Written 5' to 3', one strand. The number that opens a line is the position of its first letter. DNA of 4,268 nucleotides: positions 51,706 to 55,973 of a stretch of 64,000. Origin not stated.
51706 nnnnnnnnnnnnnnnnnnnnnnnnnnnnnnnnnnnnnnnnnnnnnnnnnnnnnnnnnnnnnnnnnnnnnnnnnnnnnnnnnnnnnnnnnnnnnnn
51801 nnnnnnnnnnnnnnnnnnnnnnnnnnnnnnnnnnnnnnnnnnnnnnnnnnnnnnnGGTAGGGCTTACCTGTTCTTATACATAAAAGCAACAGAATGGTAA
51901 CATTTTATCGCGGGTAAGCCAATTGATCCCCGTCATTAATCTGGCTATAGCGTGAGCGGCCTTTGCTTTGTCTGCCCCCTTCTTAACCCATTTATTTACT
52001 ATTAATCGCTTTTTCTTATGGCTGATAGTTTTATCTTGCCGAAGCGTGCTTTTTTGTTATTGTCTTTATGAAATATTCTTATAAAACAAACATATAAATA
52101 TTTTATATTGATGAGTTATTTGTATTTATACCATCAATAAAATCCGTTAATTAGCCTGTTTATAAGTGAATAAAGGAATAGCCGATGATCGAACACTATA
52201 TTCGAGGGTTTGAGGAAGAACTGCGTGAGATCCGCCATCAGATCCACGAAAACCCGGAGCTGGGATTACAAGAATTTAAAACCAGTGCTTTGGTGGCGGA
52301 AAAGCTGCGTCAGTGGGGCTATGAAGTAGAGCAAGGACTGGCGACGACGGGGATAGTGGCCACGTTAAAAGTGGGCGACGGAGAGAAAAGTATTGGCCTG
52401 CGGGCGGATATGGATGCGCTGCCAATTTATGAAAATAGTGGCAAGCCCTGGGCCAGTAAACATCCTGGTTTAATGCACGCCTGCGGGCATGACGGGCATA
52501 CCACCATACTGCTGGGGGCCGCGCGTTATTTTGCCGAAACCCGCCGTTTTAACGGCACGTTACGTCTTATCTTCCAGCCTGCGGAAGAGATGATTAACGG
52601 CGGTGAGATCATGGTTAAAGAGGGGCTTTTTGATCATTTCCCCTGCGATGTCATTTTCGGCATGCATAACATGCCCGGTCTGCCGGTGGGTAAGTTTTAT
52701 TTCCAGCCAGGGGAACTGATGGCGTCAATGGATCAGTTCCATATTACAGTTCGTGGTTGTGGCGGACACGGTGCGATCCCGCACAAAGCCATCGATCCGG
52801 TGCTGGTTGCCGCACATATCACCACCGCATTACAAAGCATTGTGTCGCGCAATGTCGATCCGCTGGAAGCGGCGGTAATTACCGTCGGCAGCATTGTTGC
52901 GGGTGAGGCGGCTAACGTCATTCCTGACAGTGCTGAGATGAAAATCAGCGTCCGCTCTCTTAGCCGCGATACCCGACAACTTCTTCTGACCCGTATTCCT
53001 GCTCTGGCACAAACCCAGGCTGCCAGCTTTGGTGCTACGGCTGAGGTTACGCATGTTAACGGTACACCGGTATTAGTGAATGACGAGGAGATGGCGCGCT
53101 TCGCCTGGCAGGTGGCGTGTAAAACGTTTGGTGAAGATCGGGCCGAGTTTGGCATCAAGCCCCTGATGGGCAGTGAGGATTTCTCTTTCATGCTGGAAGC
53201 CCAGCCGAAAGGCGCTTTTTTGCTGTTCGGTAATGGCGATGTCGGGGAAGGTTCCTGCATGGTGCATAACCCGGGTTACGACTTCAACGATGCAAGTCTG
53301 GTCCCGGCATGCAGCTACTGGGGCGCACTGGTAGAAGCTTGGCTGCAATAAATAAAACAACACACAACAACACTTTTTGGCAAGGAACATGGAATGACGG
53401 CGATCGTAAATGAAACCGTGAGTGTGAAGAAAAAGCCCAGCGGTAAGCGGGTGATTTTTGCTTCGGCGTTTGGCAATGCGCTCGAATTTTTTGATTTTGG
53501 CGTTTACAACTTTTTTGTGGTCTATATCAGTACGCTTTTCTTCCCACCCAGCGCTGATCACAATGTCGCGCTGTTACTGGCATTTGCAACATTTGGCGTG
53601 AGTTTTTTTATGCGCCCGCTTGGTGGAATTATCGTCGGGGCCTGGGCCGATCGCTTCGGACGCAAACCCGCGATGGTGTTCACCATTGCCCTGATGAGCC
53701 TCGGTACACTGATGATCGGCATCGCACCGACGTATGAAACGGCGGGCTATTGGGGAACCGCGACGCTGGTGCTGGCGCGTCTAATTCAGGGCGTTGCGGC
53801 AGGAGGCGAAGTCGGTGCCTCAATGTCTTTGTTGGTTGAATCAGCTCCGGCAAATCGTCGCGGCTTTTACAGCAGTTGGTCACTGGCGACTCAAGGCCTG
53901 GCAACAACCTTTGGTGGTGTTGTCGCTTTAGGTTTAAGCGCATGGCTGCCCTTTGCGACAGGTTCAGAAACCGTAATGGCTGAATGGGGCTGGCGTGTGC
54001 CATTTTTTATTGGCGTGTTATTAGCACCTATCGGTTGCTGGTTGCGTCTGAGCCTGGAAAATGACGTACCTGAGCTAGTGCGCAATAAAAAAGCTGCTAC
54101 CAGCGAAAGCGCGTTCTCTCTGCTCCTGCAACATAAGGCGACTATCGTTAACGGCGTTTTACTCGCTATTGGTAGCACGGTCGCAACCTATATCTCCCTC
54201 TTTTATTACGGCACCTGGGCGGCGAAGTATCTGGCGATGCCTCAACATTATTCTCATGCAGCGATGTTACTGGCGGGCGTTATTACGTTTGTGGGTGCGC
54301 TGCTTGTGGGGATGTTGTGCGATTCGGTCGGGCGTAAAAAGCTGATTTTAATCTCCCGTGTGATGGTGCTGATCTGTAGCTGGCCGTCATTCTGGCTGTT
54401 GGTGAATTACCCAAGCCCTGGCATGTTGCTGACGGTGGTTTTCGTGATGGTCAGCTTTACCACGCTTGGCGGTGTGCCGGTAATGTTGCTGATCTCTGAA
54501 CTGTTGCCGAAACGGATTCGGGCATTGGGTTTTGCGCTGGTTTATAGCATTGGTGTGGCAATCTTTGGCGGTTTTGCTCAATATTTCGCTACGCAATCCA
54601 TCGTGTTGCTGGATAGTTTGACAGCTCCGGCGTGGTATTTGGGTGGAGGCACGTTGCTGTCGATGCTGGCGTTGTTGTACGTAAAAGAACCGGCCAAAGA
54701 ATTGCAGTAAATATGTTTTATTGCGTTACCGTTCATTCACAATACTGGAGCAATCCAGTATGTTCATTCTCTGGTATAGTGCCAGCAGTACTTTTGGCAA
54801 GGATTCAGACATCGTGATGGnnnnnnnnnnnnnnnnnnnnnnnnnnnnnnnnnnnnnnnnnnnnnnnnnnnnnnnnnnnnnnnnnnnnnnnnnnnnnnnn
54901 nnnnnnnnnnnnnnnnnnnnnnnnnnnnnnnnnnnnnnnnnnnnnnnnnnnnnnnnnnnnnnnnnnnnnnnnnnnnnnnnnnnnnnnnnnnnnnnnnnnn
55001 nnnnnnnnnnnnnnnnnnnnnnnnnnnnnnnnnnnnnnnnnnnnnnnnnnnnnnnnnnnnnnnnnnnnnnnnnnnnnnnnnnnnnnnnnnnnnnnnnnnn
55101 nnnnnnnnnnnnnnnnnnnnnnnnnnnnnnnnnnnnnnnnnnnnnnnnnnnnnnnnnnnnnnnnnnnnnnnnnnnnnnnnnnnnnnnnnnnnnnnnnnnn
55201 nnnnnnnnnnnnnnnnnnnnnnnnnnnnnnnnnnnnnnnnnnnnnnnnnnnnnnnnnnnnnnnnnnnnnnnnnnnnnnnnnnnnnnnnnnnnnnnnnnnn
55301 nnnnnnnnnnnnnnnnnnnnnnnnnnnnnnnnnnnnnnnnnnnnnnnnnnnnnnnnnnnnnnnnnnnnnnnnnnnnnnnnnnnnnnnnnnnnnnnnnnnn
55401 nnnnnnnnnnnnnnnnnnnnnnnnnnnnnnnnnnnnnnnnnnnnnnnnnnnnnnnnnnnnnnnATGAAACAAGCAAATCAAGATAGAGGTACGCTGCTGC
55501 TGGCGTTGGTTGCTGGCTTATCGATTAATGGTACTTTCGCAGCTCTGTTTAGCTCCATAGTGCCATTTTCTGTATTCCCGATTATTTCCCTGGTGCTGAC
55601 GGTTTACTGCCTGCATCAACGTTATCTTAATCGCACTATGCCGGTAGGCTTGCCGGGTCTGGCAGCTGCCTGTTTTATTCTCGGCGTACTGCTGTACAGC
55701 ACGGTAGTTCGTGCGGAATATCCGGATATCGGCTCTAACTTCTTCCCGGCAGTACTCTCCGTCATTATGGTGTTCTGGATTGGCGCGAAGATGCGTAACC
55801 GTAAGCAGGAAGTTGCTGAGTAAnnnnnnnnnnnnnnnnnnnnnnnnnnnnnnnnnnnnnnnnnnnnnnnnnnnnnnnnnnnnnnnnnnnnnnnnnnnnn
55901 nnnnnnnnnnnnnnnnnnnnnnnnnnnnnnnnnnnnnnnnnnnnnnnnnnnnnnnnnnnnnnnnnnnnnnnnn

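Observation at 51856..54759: Accessory two-gene islet (M20D amidohydrolase + MHS-family transporter) between sthA and fabR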

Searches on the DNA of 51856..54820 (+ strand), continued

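Call 36: get_annotated_region(hit=H34, flank=2500)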
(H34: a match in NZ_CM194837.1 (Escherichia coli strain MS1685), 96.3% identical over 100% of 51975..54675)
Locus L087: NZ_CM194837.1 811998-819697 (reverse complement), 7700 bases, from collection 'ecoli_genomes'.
description: Escherichia coli strain MS1685 chromosome, whole genome shotgun sequence
organism: Escherichia coli strain MS1685 (NCBI taxid 562)
replicon: chromosome; assembly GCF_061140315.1
host: Gallus gallus; source: pericarditis lesion swab; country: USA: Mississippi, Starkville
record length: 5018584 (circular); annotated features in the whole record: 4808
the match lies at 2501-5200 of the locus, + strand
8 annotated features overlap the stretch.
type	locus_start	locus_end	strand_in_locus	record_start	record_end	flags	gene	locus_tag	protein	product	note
CDS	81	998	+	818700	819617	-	oxyR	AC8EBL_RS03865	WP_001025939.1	DNA-binding transcriptional regulator OxyR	-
CDS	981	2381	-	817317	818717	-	sthA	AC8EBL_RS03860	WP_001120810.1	Si-specific NAD(P)(+) transhydrogenase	-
CDS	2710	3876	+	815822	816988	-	-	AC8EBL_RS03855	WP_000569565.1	M20 aminoacylase family protein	-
CDS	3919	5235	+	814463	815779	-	-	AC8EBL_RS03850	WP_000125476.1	citrate-proton symporter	-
CDS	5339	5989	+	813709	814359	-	fabR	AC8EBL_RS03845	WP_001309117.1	HTH-type transcriptional repressor FabR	-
CDS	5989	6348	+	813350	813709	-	yijD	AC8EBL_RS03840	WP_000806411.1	YijD family membrane protein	-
CDS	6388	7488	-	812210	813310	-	trmA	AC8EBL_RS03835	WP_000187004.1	tRNA (uridine(54)-C5)-methyltransferase TrmA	-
riboswitch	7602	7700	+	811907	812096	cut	-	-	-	riboswitch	cobalamin riboswitch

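Call 66: search_dna_similar(query=window:51975-54675:+, collection=plasmids, mode=near, max_rows=10)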
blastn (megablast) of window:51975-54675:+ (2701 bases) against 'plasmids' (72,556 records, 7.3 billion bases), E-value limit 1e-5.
Records with a match: 1; places in all: 1; records where one place covers at least 80% of the query: 0.
Best place of each record, by identity: 80-90% 1.
By first word of the organism name: Agrobacterium 1.
By predicted mobility (MOB-suite, as given by PLSDB): non-mobilizable 1.
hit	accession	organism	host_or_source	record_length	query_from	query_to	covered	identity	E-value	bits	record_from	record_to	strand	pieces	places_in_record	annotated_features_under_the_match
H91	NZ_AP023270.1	Agrobacterium vitis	Vitis vinifera,grapevine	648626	849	915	2%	85.1%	2e-8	69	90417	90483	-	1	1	M20 aminoacylase family protein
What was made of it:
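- On Mobile genomic island: Absent from PLSDB plasmids (call 66).
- It is not on any PLSDB plasmid (call 66).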

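Call 84: search_rna_families(source=L002, start=2950, end=3400, threshold=evalue, max_evalue=1)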
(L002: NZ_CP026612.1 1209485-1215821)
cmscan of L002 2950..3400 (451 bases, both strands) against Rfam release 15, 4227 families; matches with E-value up to 1: 0.
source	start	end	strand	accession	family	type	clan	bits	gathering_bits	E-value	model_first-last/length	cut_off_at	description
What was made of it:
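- Tried and rejected: There was no Rfam hit either (call 84).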

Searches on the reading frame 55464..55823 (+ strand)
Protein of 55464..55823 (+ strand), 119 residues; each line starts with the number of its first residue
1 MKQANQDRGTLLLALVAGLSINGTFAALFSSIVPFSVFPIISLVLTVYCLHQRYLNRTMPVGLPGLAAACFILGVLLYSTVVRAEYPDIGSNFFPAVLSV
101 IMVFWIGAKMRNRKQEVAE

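Call 38: find_homologous_proteins(query=window:55464-55823:+, max_evalue=1e-10)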
Query window:55464-55823:+ (119 aa): 457 proteins with E <= 1e-10 among 568 candidates; the best 120 are listed.
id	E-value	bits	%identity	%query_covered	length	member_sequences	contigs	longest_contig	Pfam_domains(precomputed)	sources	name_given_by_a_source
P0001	1.5e-71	256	92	100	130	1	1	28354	PF07226.17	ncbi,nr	ncbi:YijD family membrane protein [Escherichia coli]|nr:YijD family membrane protein [Escherichia co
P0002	9.1e-70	250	99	100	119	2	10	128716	PF07226.17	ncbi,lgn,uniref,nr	ncbi:YijD family membrane protein [Escherichia coli]|uniref:YijD family membrane protein n=1 Tax=Esc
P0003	2.1e-69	249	100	98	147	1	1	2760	PF07226.17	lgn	-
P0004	6.0e-69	247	99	98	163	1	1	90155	PF07226.17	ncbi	-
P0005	2.9e-68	245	97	100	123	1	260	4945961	PF07226.17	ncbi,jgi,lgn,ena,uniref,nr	ncbi:TPA: YijD family membrane protein [Escherichia coli]|uniref:YijD family membrane protein n=1 Ta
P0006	3.3e-68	245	100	97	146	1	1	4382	PF07226.17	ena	-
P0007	4.6e-68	244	97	100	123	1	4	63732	PF07226.17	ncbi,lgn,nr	ncbi:YijD family membrane protein [Escherichia coli]|nr:YijD family membrane protein [Escherichia co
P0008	5.2e-68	244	96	100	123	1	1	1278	PF07226.17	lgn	-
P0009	6.9e-68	244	96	100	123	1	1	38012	PF07226.17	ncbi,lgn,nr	ncbi:TPA: YijD family membrane protein [Escherichia coli]|nr:YijD family membrane protein [Escherich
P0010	2.5e-67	242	97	98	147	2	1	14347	PF07226.17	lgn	-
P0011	2.7e-67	242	97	98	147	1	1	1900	PF07226.17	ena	-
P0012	5.3e-65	234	91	100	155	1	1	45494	PF07226.17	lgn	-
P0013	1.1e-64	233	95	100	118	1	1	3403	PF07226.17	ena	-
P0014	1.2e-64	233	82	100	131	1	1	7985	PF07226.17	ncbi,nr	ncbi:Putative inner membrane protein [Salmonella enterica subsp. enterica serovar Mississippi str. A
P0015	3.9e-64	232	90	100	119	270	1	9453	PF07226.17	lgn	-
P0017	7.8e-64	231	89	100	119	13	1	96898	PF07226.17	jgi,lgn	jgi:FtsH-binding integral membrane protein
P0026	1.6e-62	227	87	100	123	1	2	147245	PF07226.17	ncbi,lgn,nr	ncbi:YijD family membrane protein [Salmonella enterica]|nr:YijD family membrane protein [Salmonella 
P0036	2.2e-61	223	94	100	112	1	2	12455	PF07226.17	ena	-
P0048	2.7e-60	219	91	100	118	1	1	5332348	PF07226.17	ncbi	ncbi:YijD family membrane protein [Escherichia coli]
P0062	3.3e-59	216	92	100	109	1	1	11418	PF07226.17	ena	-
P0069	1.0e-58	214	82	100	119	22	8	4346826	PF07226.17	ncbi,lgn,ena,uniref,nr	ncbi:YijD family membrane protein [Pseudescherichia vulneris]|uniref:YijD family membrane protein n=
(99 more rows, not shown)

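Call 39: find_encoding_contigs(protein=P0026, flank=4000, max_places=1)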
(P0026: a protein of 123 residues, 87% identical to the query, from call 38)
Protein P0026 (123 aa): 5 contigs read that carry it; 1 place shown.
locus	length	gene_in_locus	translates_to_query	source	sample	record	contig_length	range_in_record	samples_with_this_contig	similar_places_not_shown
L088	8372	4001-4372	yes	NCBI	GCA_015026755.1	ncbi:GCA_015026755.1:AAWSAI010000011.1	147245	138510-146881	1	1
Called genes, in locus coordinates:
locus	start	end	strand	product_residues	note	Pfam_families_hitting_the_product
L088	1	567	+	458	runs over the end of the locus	PF00206:Lyase_1, PF14698:ASL_C2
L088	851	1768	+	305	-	PF00126:HTH_1, PF03466:LysR_substrate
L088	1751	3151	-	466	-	PF00890:FAD_binding_2 (faint), PF07992:Pyr_redox_2, PF12831:FAD_oxidored, PF13450:NAD_binding_8 (weak), PF13738:Pyr_redox_3 (faint), PF00070:Pyr_redox, PF02852:Pyr_redox_dim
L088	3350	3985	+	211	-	PF00440:TetR_N, PF21943:TetR_C_46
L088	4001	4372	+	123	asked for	PF07226:DUF1422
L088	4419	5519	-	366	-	PF05958:tRNA_U5-meth_tr, PF13649:Methyltransf_25 (faint)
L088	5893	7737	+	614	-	PF07715:Plug, PF00593:TonB_dep_Rec_b-barrel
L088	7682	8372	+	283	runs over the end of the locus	PF01177:Asp_Glu_race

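Call 40: find_encoding_contigs(protein=P0069, flank=4000, max_places=1)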
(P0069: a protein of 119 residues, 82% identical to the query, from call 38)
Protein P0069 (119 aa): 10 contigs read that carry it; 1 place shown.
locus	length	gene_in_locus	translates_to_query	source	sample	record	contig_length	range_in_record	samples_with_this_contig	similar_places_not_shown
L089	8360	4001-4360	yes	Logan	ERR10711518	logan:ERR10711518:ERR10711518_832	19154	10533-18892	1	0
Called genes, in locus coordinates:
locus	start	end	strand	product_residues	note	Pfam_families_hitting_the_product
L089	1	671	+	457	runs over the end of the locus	PF00206:Lyase_1, PF14698:ASL_C2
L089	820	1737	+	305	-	PF00126:HTH_1, PF03466:LysR_substrate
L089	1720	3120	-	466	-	PF07992:Pyr_redox_2, PF12831:FAD_oxidored (weak), PF13450:NAD_binding_8 (weak), PF13738:Pyr_redox_3 (faint), PF00070:Pyr_redox, PF02852:Pyr_redox_dim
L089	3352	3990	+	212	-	PF00440:TetR_N, PF21943:TetR_C_46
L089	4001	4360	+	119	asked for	PF07226:DUF1422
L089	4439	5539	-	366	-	PF05958:tRNA_U5-meth_tr, PF13649:Methyltransf_25 (weak)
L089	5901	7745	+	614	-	PF07715:Plug, PF00593:TonB_dep_Rec_b-barrel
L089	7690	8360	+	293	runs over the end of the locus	PF01177:Asp_Glu_race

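Call 41: find_encoding_contigs(protein=P0017, flank=4000, max_places=1)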
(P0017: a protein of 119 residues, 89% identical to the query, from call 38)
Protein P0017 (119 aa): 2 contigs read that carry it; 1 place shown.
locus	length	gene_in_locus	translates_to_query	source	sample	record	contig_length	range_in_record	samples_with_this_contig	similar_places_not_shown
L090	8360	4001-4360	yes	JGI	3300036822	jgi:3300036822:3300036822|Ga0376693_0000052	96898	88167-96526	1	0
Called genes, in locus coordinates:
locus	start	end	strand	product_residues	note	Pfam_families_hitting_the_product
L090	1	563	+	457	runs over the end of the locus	PF00206:Lyase_1, PF14698:ASL_C2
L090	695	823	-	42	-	-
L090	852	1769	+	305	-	PF00126:HTH_1, PF03466:LysR_substrate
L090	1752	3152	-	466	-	PF07992:Pyr_redox_2, PF12831:FAD_oxidored (weak), PF13450:NAD_binding_8 (faint), PF13738:Pyr_redox_3 (faint), PF00070:Pyr_redox, PF02852:Pyr_redox_dim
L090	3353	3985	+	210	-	PF00440:TetR_N, PF21943:TetR_C_46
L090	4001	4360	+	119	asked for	PF07226:DUF1422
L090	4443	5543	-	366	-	PF05958:tRNA_U5-meth_tr, PF13649:Methyltransf_25 (weak)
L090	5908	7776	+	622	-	PF07715:Plug, PF00593:TonB_dep_Rec_b-barrel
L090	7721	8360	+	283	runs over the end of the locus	PF01177:Asp_Glu_race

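Call 55: find_encoding_contigs(protein=P0048, flank=6000, max_places=1)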
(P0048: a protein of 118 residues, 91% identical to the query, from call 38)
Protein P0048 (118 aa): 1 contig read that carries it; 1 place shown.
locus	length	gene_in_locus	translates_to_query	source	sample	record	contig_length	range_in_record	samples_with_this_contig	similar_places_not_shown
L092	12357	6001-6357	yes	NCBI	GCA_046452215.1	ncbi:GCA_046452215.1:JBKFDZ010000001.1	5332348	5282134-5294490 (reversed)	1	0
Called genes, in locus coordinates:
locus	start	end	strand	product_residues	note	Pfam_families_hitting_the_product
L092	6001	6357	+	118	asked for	PF07226:DUF1422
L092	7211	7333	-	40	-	-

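Call 56: find_encoding_contigs(protein=P0015, flank=6000, max_places=1)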
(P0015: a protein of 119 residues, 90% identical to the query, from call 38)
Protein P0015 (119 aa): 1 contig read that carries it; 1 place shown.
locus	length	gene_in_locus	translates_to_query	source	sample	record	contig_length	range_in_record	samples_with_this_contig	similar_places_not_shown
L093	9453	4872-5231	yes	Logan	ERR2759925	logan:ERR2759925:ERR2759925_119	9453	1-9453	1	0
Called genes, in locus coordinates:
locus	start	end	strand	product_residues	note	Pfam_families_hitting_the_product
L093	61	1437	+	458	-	PF00206:Lyase_1, PF14698:ASL_C2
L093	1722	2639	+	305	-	PF00126:HTH_1, PF03466:LysR_substrate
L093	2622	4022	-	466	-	PF00890:FAD_binding_2 (faint), PF07992:Pyr_redox_2, PF12831:FAD_oxidored, PF13450:NAD_binding_8 (weak), PF13738:Pyr_redox_3 (faint), PF00070:Pyr_redox, PF02852:Pyr_redox_dim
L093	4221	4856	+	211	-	PF00440:TetR_N, PF21943:TetR_C_46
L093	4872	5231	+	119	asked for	PF07226:DUF1422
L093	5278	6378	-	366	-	PF05958:tRNA_U5-meth_tr, PF13649:Methyltransf_25 (weak)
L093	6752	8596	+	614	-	PF07715:Plug, PF00593:TonB_dep_Rec_b-barrel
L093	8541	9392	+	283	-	PF01177:Asp_Glu_race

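Call 81: find_encoding_contigs(protein=P0036, flank=6000, max_places=1)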
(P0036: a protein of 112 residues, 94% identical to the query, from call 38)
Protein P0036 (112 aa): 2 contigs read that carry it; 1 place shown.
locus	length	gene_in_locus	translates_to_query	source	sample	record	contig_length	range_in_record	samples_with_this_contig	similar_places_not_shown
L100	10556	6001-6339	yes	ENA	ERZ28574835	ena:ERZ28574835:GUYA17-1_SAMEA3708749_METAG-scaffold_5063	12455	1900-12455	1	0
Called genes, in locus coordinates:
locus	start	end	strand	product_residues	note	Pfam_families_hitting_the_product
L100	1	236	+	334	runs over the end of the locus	PF01118:Semialdhyde_dh, PF22698:Semialdhyde_dhC_1, PF02774:Semialdhyde_dhC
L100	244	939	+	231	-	-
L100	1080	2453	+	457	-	PF00206:Lyase_1, PF14698:ASL_C2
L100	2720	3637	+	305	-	PF00126:HTH_1, PF03466:LysR_substrate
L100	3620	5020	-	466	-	PF00890:FAD_binding_2 (faint), PF07992:Pyr_redox_2, PF12831:FAD_oxidored (weak), PF13450:NAD_binding_8 (weak), PF13738:Pyr_redox_3 (faint), PF00070:Pyr_redox, PF02852:Pyr_redox_dim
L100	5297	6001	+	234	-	PF00440:TetR_N, PF21943:TetR_C_46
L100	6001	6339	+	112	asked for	PF07226:DUF1422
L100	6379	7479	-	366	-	PF05958:tRNA_U5-meth_tr, PF13649:Methyltransf_25 (weak)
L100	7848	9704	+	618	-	-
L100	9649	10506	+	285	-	PF01177:Asp_Glu_race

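Call 82: find_encoding_contigs(protein=P0062, flank=6000, max_places=1)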
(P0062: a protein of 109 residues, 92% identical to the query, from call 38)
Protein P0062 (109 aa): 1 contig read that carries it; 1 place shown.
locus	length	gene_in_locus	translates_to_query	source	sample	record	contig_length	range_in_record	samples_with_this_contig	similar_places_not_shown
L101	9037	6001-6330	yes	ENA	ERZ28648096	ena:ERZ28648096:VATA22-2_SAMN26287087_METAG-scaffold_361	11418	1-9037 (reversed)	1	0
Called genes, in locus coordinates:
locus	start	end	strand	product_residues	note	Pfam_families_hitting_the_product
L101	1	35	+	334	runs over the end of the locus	PF01118:Semialdhyde_dh, PF22698:Semialdhyde_dhC_1, PF02774:Semialdhyde_dhC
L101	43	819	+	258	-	PF00696:AA_kinase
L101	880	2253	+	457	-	PF00206:Lyase_1, PF14698:ASL_C2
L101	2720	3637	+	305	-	PF00126:HTH_1, PF03466:LysR_substrate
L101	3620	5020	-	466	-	PF00890:FAD_binding_2 (faint), PF07992:Pyr_redox_2, PF12831:FAD_oxidored (weak), PF13450:NAD_binding_8 (weak), PF13738:Pyr_redox_3 (faint), PF00070:Pyr_redox, PF02852:Pyr_redox_dim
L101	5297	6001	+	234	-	PF00440:TetR_N, PF21943:TetR_C_46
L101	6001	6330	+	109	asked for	PF07226:DUF1422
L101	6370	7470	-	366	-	PF05958:tRNA_U5-meth_tr, PF13649:Methyltransf_25 (weak)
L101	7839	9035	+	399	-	?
